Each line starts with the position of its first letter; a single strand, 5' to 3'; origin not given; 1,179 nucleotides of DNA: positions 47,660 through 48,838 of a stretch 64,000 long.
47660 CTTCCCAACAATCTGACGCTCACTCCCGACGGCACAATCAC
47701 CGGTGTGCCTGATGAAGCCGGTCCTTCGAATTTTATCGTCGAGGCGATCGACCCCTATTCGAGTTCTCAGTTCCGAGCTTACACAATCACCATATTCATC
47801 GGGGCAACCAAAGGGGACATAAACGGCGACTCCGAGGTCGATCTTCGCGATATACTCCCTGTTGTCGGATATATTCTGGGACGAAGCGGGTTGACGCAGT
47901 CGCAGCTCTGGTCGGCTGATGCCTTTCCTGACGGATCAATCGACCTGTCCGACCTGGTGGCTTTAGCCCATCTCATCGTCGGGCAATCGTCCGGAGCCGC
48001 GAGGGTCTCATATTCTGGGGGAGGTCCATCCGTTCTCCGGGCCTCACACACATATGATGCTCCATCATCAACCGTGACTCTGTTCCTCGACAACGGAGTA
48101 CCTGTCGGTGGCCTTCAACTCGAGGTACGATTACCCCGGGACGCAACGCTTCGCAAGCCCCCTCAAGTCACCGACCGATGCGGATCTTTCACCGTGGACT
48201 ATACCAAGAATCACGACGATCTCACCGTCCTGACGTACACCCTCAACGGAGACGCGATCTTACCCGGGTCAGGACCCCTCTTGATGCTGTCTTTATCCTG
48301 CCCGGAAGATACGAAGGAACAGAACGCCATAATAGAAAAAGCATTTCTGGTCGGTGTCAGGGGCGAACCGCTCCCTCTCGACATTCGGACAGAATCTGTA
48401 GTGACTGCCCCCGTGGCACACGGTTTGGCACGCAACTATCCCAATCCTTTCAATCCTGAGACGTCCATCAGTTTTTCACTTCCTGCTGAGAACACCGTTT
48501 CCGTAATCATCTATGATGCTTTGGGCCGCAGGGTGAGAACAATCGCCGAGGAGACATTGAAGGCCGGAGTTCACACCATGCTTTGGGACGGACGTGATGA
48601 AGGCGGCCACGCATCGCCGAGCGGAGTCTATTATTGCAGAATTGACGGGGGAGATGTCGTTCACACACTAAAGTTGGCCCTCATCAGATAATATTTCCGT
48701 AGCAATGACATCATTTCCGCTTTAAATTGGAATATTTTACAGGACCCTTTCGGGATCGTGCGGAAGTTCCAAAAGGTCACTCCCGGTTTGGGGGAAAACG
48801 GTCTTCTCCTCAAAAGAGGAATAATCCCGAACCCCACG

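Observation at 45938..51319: Tandem paralogous ~900-aa secreted proteins with an unusual module order: beta-propeller – PPxAP/HYRI module – 'putative Ig' – dockerin – cohesin-like – T9SS CTD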

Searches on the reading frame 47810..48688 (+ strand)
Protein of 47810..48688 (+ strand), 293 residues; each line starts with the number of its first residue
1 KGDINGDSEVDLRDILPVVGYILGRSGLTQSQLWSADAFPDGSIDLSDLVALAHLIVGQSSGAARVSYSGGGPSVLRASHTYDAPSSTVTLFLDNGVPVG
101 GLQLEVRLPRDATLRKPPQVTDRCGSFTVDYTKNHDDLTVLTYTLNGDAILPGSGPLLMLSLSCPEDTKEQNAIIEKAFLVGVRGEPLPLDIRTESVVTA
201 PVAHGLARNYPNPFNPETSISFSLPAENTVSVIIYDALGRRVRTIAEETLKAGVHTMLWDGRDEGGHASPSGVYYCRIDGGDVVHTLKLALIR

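Call 107: search_protein_families(library=ncbifam, max_evalue=0.01, proteins=[window:47810-48688:+])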
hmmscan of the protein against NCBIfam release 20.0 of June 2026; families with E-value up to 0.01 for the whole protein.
window:47810-48688:+ (293 aa): 9 families
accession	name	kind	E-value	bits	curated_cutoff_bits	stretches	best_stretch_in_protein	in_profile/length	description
NF005176.1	PRK06655.1-1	equivalog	3.6e-09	36.8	230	1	225-280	94-149/197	flagellar hook assembly protein FlgD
TIGR04183.1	Por_Secre_tail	domain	3.7e-09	36.4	23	1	210-289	2-69/72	T9SS type A sorting domain-containing protein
NF033707.1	T9SS_sortase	equivalog_domain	1.5e-07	29.5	420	1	208-278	1000-1075/1095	type IX secretion system sortase PorU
NF009276.0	PRK12633.1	equivalog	4.7e-07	29.8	383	1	221-282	121-183/234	flagellar basal body rod modification protein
NF009452.0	PRK12812.1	equivalog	7.8e-06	25.3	258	1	226-276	150-202/289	flagellar basal body rod modification protein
NF009453.0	PRK12813.1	equivalog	0.00028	20.5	264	1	228-279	124-172/223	flagellar basal body rod modification protein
NF052323.1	T9SSA_dep_M6i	equivalog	0.0003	18.9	600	1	208-279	959-1025/1043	T9SS-dependent M6-like inactivated metalloprotease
NF038113.1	T9SSA_dep_M36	equivalog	0.0011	17.2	885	1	207-289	793-866/869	T9SS-dependent M36 family metallopeptidase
NF009277.0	PRK12634.1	equivalog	0.0036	17.4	333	1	226-275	120-169/221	flagellar basal body rod modification protein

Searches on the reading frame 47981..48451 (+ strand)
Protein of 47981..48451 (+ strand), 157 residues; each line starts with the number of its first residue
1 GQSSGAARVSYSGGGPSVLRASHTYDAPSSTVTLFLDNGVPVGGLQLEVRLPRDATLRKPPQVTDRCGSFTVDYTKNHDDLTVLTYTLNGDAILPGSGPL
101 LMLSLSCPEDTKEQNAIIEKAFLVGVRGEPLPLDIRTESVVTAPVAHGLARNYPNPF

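Call 21: search_protein_families(library=pfam, max_evalue=10, proteins=[window:47981-48451:+])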
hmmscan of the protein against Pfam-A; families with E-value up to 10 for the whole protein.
seq(157 aa): 1 family
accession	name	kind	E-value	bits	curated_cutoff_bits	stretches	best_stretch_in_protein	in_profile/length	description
PF02369.22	Big_1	-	0.0011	19.5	34.9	1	31-92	22-84/93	Bacterial Ig-like domain (group 1)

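Call 22: search_solved_structures(query=window:47981-48451:+, max_evalue=10)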
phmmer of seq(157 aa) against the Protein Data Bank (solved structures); distinct sequences matched with E-value up to 10: 2.
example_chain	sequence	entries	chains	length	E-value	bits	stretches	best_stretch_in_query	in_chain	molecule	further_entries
4jrl_A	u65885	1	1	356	0.35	13.9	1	24-76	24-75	putative glycoside hydrolase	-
2d7n_A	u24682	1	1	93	0.97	12.4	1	35-97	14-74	Filamin-C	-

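Call 44: find_homologous_proteins(query=window:47981-48427:+, max_evalue=0.01)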
Query seq(149 aa): 37 candidates shared short words with the query, none scored E <= 0.01.

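Call 50: search_protein_representatives(alignment_id=A2)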
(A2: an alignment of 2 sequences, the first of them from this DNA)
Query: 2 sequences, 133 profile positions. Proteins with E-value up to 0.001 (for the whole library): 182; up to 1e-10: 20; up to 1e-30: 1. The best 150 are listed.
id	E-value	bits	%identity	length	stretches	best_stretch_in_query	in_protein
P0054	2.0e-64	231.6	-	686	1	1-133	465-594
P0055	1.2e-27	112.5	-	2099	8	20-125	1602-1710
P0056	3.4e-18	81.9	-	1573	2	3-131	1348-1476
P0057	2.0e-17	79.5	-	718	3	15-125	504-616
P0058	2.2e-17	79.3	-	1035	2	20-125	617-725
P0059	4.1e-17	78.4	-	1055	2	20-125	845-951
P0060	8.4e-16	74.2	-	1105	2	22-130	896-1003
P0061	2.3e-15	72.8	-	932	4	4-99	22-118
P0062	5.4e-15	71.6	-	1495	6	3-123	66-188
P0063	1.9e-14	69.8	-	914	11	34-88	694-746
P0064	2.1e-14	69.7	-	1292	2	22-132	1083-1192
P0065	8.4e-14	67.7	-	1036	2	24-127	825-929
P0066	9.6e-13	64.3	-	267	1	5-131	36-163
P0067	1.9e-12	63.3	-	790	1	8-131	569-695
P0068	3.2e-12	62.6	-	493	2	20-124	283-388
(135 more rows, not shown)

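Call 56: search_solved_structures(query=A3, max_evalue=1, show_alignments=1)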
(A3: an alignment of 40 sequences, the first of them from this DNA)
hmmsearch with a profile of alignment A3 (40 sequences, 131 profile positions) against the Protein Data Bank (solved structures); distinct sequences matched with E-value up to 1: 22.
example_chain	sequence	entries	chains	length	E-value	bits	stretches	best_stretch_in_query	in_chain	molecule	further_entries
3l8q_A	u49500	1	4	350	3.9e-07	32.7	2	3-48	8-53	Cellulosomal scaffoldin adaptor protein B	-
5n5p_A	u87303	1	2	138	1e-05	28.1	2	78-122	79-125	Putative cellulosomal scaffoldin protein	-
1zv9_A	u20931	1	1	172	0.00075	22.1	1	3-48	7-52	Cellulosomal scaffoldin adaptor protein B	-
1qzn_A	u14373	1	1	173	0.00077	22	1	3-48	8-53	cellulosomal scaffoldin adaptor protein B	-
3f2l_A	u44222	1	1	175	0.0008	22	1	3-48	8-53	Cellulosomal scaffoldin adaptor protein B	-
3bwz_A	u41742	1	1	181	0.00089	21.8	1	3-48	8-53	Cellulosomal scaffoldin adaptor protein B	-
5g5d_A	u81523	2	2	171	0.0026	20.3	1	4-49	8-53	CELLULOSOME ANCHORING PROTEIN COHESIN REGION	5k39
2xdh_A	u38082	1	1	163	0.012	18.1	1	6-97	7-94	COHESIN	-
6kgc_A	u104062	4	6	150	0.012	18.1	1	2-52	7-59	Probably cellulosomal scaffolding protein, secreted cellulose-binding and cohesin domain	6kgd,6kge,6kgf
6kg8_A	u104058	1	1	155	0.014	17.9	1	2-52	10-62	Probably cellulosomal scaffolding protein, secreted cellulose-binding and cohesin domain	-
4u3s_A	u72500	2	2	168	0.061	15.9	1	4-50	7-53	Cellulosomal scaffoldin adaptor protein B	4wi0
1tyj_A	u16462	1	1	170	0.14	14.7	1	7-45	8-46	cellulosomal scaffoldin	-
2y3n_A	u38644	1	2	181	0.16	14.5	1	7-45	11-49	CELLULOSOMAL SCAFFOLDIN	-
3fnk_A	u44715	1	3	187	0.17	14.5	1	8-50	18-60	Cellulosomal scaffoldin adaptor protein B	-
2bm3_A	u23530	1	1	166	0.2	14.2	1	14-50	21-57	SCAFFOLDING DOCKERIN BINDING PROTEIN A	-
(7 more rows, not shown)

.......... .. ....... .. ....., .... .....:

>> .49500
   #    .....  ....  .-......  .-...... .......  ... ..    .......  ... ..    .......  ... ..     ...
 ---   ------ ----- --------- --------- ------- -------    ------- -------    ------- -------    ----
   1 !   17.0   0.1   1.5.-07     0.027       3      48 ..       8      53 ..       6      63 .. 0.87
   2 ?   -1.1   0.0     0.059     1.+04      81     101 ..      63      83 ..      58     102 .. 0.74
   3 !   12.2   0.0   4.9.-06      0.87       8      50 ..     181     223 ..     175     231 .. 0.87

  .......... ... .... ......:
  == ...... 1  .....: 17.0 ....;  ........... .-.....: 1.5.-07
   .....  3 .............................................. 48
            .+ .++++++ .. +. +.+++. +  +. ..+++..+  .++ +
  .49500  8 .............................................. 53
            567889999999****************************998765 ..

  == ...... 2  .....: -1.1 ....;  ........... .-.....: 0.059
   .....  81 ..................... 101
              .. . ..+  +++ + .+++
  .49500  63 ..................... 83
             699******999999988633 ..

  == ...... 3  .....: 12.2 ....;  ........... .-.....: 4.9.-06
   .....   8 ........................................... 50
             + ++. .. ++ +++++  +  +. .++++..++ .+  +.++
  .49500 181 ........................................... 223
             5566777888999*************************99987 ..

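Call 57: search_protein_families(library=pfam, alignment_id=A3, max_evalue=0.01)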
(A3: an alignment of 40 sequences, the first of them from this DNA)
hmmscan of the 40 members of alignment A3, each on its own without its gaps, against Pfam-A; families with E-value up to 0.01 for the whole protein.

A. member 1, seq(131 aa): 1 family
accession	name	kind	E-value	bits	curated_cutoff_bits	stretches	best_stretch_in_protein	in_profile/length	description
PF02369.22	Big_1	-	0.00087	19.8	34.9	1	19-80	22-84/93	Bacterial Ig-like domain (group 1)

B. families by the number of members that match (of 40 scanned): 4 families
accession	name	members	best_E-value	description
PF00963.24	Cohesin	26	1.2e-14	Cohesin domain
PF02369.22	Big_1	1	0.00087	Bacterial Ig-like domain (group 1)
PF08522.16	BT_3987-like_N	1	0.0032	BT_3987-like, N-terminal domain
PF21308.3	C3_CUB2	1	0.0045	Complement component 3, CUB domain, second segment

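Call 62: predict_structure(alignment_id=A3)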
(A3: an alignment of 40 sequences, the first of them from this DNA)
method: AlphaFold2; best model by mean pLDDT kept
length: 131 residues; sequences in the alignment: 40
mean_pLDDT: 94.0   pTM: 0.86
mean pLDDT of the five models: 94.0, 93.8, 93.5, 93.2, 93.0
residues with pLDDT >= 90: 111; 70-90: 16; 50-70: 4; < 50: 0
segments of 3 or more residues with pLDDT < 50: none
pLDDT, mean of each block of 10 residues (from residue 1): 88 91 98 98 97 97 98 97 98 90 94 97 83 59
secondary structure, 60 per line:
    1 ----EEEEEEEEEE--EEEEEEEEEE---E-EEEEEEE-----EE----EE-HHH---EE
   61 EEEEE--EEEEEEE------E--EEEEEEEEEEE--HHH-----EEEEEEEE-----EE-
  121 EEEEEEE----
elements in order: E5-14 E17-26 E32-38 E59-65 E68-74 E84-94 E105-112 E121-127

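Call 64: fold_search(model_id=the predicted structure, library=pdb)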
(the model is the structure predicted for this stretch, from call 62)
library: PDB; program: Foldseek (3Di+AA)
matches with E <= 10: 1510; with E <= 0.001: 52
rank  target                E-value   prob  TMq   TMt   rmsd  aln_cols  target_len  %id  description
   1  2xdh                  1.1e-07  1.00  0.75  0.71   3.6       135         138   13  Non-cellulosomal cohesin from the hyperthermophilic archaeon Archaeoglobus fulgidus (released 2010-05-26)
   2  6kgd_A                1.5e-06  1.00  0.74  0.68   3.9       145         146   15  Crystal structure of CaDoc0917(R49D)-CaCohA2 complex at pH 8.0 (released 2020-07-08)
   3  6kgc_A                1.7e-06  1.00  0.73  0.68   3.3       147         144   14  Crystal structure of CaDoc0917(R49D)-CaCohA2 complex at pH 5.4 (released 2020-07-08)
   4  6kgf_A                3.1e-06  1.00  0.67  0.62   4.3       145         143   14  Crystal structure of CaDoc0917(R16D)-CaCohA2 complex at pH 8.2 (released 2020-07-08)
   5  6kgf_C                4.4e-06  1.00  0.72  0.65   3.8       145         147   13  Crystal structure of CaDoc0917(R16D)-CaCohA2 complex at pH 8.2 (released 2020-07-08)
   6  4dh2_C                4.4e-06  1.00  0.69  0.59   5.1       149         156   11  Crystal structure of Coh-OlpC(Cthe_0452)-Doc435(Cthe_0435) complex: A novel type I Cohesin-Dockerin complex from Clost (released 2012-11-28)
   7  4ums                  1.4e-05  1.00  0.66  0.58   4.5       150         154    7  The crystal structure of the seventh ScaB type I cohesin from Pseudobacteroides cellulosolvens (released 2015-05-06)
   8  6kge_A                1.5e-05  1.00  0.71  0.67   4.0       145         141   13  Crystal structure of CaDoc0917(R16D)-CaCohA2 complex at pH 5.5 (released 2020-07-08)
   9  5k39_A                1.9e-05  1.00  0.65  0.53   5.1       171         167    8  THE TYPE II COHESIN DOCKERIN COMPLEX FROM CLOSTRIDIUM THERMOCELLUM (released 2017-03-29)
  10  5nrm_A                2.5e-05  1.00  0.76  0.71   3.2       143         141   10  Crystal structure of the sixth cohesin from Acetivibrio cellulolyticus' scaffoldin B in complex with Cel5 dockerin S51 (released 2018-01-31)
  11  2vn5_A                2.8e-05  1.00  0.70  0.65   3.8       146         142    9  The Clostridium cellulolyticum dockerin displays a dual binding mode for its cohesin partner (released 2008-05-20)
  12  6qfs_B                3.0e-05  1.00  0.55  0.65   4.0       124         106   16  Chargeless variant of the Cellulose-binding domain from Cellulomonas fimi (released 2019-12-18)
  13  4fl4_L                3.1e-05  1.00  0.74  0.35   3.5       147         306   11  Scaffoldin conformation and dynamics revealed by a ternary complex from the Clostridium thermocellum cellulosome (released 2012-06-27)
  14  2vn6_A                3.3e-05  1.00  0.70  0.62   3.8       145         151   10  The Clostridium cellulolyticum dockerin displays a dual binding mode for its cohesin partner (released 2008-05-13)
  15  4fl4_I                4.3e-05  1.00  0.74  0.34   3.4       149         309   11  Scaffoldin conformation and dynamics revealed by a ternary complex from the Clostridium thermocellum cellulosome (released 2012-06-27)
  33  3l8q_D                1.5e-04  1.00  0.70  0.30   3.9       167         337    8  Structure analysis of the type II cohesin dyad from the adaptor ScaA scaffoldin of Acetivibrio cellulolyticus (released 2010-05-05)
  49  3l8q_C                5.2e-04  1.00  0.61  0.26   6.5       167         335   11  Structure analysis of the type II cohesin dyad from the adaptor ScaA scaffoldin of Acetivibrio cellulolyticus (released 2010-05-05)
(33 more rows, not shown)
